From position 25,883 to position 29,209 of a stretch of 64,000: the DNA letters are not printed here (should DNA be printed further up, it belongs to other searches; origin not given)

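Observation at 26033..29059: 1008-aa, ~78-cysteine modular protein on a prepilin-like anchor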

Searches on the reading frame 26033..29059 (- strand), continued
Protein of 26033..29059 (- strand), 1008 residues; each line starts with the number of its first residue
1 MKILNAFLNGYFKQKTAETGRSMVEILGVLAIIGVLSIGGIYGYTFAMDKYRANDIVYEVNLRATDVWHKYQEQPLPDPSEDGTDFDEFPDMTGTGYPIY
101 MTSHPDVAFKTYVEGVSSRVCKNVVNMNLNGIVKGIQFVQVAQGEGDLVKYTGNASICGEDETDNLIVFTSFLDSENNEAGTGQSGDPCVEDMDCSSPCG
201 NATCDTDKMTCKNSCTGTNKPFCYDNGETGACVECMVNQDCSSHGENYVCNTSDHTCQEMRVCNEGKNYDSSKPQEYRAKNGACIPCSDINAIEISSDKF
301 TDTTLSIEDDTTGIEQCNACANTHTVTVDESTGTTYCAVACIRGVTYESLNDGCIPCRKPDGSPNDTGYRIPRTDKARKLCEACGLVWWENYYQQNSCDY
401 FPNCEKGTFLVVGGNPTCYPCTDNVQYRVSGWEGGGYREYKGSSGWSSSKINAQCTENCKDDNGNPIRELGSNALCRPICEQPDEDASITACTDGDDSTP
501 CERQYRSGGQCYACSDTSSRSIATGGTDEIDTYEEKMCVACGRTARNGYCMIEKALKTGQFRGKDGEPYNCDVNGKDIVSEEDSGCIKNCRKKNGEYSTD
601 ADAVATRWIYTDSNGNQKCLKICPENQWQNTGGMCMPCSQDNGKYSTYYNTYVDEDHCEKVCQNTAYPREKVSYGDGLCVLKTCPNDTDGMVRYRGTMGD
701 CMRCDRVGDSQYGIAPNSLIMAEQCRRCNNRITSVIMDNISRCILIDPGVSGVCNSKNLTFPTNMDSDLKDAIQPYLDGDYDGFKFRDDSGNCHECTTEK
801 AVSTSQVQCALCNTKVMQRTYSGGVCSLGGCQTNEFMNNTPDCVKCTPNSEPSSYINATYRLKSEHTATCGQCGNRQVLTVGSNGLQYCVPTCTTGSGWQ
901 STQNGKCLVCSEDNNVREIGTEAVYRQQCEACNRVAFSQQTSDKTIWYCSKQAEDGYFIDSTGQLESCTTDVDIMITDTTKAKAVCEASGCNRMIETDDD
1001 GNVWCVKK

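Call 80: search_solved_structures(query=A2, max_evalue=1, show_alignments=0)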
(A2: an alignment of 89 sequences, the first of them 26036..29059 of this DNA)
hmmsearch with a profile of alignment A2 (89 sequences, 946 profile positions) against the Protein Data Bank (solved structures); distinct sequences matched with E-value up to 1: 3.
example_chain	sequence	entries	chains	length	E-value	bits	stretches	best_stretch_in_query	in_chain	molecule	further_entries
7tgg_A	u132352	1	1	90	0.32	12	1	10-46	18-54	Geopilin domain 1 protein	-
9egp_A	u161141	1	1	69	0.35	11.9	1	15-54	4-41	Geopilin domain 1 protein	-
5w9s_C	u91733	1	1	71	0.53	11.3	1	722-777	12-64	CXXC-type zinc finger protein 5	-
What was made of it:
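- The only non-pilin PDB sequence match to the family profile is a CXXC zinc finger at E=0.53 (call 80).
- Tried and rejected: Family profile against PDB sequences: only weak pilin N-termini (call 80).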

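Call 85: find_encoding_contigs(protein=P0001, flank=10000, max_places=6)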
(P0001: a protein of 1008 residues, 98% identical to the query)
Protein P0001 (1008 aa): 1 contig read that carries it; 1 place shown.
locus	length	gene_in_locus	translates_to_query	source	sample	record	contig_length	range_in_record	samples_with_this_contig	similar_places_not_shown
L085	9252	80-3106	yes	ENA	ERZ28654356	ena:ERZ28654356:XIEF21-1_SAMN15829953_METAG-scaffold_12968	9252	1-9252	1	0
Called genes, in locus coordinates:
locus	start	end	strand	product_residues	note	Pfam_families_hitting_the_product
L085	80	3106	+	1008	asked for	-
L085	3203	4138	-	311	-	PF01757:Acyl_transf_3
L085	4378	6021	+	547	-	PF09925:DUF2157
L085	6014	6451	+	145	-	PF14345:GDYXXLXY (faint)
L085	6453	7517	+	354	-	PF01116:F_bP_aldolase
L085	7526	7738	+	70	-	-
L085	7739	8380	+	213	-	PF00834:Ribul_P_3_epim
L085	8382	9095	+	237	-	PF00072:Response_reg, PF00486:Trans_reg_C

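Call 93: find_encoding_contigs(protein=P0083, flank=700, max_places=10)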
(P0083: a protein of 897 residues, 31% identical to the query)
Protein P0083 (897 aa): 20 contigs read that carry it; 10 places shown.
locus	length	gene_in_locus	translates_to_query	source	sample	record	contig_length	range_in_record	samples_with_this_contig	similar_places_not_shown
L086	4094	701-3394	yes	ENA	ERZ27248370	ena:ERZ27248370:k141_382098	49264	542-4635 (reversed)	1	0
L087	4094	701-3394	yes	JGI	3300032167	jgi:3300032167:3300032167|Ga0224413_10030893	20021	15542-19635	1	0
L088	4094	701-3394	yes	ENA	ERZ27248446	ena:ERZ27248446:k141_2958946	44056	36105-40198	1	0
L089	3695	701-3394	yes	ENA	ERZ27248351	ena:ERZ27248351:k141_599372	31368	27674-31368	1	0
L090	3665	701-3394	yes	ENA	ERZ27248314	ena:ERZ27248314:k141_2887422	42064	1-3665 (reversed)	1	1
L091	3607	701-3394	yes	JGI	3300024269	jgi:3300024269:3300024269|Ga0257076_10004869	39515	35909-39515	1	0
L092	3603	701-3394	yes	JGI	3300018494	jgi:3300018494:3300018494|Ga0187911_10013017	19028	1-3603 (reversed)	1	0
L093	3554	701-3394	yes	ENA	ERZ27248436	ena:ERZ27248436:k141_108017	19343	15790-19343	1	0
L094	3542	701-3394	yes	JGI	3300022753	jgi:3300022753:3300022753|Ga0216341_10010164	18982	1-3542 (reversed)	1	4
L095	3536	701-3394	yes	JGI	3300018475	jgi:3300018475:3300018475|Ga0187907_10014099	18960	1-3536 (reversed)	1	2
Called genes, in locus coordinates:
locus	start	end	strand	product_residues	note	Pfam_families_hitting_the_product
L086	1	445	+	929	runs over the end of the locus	PF00005:ABC_tran (faint), PF02463:SMC_N (faint), PF13191:AAA_16 (faint), PF13555:AAA_29 (faint), PF20703:nSTAND1 (faint), PF17760:UvrA_inter, PF17755:UvrA_DNA-bind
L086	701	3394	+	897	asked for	-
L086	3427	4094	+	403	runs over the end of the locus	?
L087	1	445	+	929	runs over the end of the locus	PF00005:ABC_tran (faint), PF02463:SMC_N (faint), PF13191:AAA_16 (faint), PF13555:AAA_29 (faint), PF20703:nSTAND1 (faint), PF17760:UvrA_inter, PF17755:UvrA_DNA-bind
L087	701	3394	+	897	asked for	-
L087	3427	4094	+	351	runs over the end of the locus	?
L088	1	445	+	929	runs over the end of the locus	PF00005:ABC_tran (faint), PF02463:SMC_N (faint), PF13191:AAA_16 (faint), PF13555:AAA_29 (faint), PF20703:nSTAND1 (faint), PF17760:UvrA_inter, PF17755:UvrA_DNA-bind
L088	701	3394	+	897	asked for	-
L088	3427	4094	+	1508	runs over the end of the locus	?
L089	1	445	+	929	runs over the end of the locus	PF00005:ABC_tran (faint), PF02463:SMC_N (faint), PF13191:AAA_16 (faint), PF13555:AAA_29 (faint), PF20703:nSTAND1 (faint), PF17760:UvrA_inter, PF17755:UvrA_DNA-bind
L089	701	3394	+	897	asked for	-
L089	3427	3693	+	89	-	?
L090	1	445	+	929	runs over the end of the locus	PF00005:ABC_tran (faint), PF02463:SMC_N (faint), PF13191:AAA_16 (faint), PF13555:AAA_29 (faint), PF20703:nSTAND1 (faint), PF17760:UvrA_inter, PF17755:UvrA_DNA-bind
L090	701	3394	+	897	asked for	-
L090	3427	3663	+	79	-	?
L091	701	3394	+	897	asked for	-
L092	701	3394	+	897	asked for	-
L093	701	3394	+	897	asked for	-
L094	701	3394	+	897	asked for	-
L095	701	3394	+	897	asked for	-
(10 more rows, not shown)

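Call 102: find_homologous_proteins(query=L078:17805-18197:+, max_evalue=0.00001)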
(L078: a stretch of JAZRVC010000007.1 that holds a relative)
Query L078:17805-18197:+ (131 aa): 6874 proteins with E <= 0.00001 among 7240 candidates; the best 120 are listed.
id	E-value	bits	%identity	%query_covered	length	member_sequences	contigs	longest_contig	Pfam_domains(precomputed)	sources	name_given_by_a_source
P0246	2.3e-70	251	100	100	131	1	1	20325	-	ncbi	-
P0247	1.7e-40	155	67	98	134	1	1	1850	-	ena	-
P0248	8.4e-38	147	65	100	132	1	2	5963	-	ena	-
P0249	3.3e-37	145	64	98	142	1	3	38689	-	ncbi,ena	-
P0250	7.0e-37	144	64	98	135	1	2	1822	-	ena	-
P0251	1.3e-36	143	64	100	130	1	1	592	-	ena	-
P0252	8.6e-31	124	62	98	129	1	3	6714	-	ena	-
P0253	1.4e-24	104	53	89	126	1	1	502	-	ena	-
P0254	2.6e-23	100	89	40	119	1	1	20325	-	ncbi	-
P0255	2.8e-23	100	55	94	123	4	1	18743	-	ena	-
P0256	4.8e-21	93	48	94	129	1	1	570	-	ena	-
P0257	5.7e-21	93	52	86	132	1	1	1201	-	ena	-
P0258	6.4e-21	92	58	78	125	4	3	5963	-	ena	-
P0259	6.7e-21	92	50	83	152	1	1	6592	-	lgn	-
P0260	8.0e-21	92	50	92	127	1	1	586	-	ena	-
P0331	1.5e-17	82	72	47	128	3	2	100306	-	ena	-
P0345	2.8e-17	81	54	76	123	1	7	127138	-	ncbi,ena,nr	ncbi:MAG: hypothetical protein J6Y85_02075 [Alphaproteobacteria bacterium]|nr:hypothetical protein [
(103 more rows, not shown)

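Call 103: find_encoding_contigs(protein=P0345, flank=10000, max_places=2)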
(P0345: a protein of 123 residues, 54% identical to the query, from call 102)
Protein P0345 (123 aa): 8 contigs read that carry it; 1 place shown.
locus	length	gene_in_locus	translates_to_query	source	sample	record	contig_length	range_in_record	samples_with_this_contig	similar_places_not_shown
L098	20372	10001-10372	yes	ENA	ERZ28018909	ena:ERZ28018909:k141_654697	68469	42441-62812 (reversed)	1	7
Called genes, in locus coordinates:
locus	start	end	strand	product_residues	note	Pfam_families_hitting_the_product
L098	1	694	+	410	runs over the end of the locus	PF00768:Peptidase_S11, PF13354:Beta-lactamase2, PF05036:SPOR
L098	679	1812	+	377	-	-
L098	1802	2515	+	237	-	-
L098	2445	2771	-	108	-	-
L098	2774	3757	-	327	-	PF08238:Sel1 (weak)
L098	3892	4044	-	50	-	-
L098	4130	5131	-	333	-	PF01018:GTP1_OBG, PF01926:MMR_HSR1, PF02421:FeoB_N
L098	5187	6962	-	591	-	PF00664:ABC_membrane (weak), PF03193:RsgA_GTPase (faint), PF00005:ABC_tran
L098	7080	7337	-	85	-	PF01016:Ribosomal_L27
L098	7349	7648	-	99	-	PF00829:Ribosomal_L21p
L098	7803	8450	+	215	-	PF04367:DUF502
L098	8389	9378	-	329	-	PF01207:Dus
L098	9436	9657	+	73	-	PF11324:DUF3126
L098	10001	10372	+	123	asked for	-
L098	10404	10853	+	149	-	-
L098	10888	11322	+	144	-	-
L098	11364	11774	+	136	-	-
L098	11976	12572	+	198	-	PF13098:Thioredoxin_2 (faint), PF13462:Thioredoxin_4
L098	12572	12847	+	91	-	-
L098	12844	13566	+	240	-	PF00119:ATP-synt_A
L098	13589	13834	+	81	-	PF00137:ATP-synt_C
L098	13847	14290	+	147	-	PF02326:YMF19 (weak), PF00430:ATP-synt_B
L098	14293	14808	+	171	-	-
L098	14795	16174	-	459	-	PF02463:SMC_N (weak), PF13191:AAA_16 (faint), PF20703:nSTAND1 (faint), PF00005:ABC_tran, PF00004:AAA (faint), PF07728:AAA_5 (faint), PF00005:ABC_tran, PF02463:SMC_N, +1 more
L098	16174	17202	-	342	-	PF12911:OppC_N (weak), PF00528:BPD_transp_1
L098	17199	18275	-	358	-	PF00528:BPD_transp_1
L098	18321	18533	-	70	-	-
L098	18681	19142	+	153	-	PF00436:SSB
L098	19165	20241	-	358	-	PF02536:mTERF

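Call 104: find_encoding_contigs(protein=P0331, flank=10000, max_places=2)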
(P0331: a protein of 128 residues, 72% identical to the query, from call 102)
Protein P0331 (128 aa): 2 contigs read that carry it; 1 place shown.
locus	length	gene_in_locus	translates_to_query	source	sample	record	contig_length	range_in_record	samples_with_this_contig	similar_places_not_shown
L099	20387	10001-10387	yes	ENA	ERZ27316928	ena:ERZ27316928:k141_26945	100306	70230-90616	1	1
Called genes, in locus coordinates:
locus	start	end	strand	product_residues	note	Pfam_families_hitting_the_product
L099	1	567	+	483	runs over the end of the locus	PF02934:GatB_N, PF02637:GatB_Yqey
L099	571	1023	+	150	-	-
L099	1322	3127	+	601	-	-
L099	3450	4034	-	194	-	PF13098:Thioredoxin_2, PF13462:Thioredoxin_4, PF01323:DSBA (weak)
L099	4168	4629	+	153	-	PF00436:SSB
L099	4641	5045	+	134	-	-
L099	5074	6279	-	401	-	PF04966:OprB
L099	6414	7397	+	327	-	-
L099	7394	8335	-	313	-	PF01039:Carboxyl_trans, PF03255:ACCA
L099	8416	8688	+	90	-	-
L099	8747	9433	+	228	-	-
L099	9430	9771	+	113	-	PF27226:AF_1845 (weak)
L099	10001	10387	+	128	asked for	-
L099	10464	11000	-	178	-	-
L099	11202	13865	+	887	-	PF01326:PPDK_N, PF00391:PEP-utilizers, PF02896:PEP-utilizers_C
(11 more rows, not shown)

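Call 105: find_encoding_contigs(protein=P0249, flank=10000, max_places=2)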
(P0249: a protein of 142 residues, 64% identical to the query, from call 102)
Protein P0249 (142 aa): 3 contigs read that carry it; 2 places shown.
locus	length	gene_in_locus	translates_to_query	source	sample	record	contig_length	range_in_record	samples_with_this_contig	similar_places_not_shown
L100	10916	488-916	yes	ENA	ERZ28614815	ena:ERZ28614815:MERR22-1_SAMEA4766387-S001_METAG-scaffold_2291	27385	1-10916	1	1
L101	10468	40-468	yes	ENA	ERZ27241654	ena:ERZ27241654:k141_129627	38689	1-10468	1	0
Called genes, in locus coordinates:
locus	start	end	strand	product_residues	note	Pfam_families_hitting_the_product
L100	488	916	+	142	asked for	-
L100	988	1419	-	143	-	-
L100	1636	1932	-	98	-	-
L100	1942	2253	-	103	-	PF01740:STAS, PF13466:STAS_2 (weak)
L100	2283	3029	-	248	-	PF02390:Methyltransf_4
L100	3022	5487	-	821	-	PF00343:Phosphorylase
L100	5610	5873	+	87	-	-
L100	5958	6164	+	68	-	PF01165:Ribosomal_S21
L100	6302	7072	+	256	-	PF13505:OMP_b-brl (faint)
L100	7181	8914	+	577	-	PF03485:Arg_tRNA_synt_N, PF00750:tRNA-synt_1d, PF05746:DALR_1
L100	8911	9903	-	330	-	PF05958:tRNA_U5-meth_tr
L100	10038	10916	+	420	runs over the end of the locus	PF07498:Rho_N, PF07497:Rho_RNA_bind, PF00006:ATP-synt_ab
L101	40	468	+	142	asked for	-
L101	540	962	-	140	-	-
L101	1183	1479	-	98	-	-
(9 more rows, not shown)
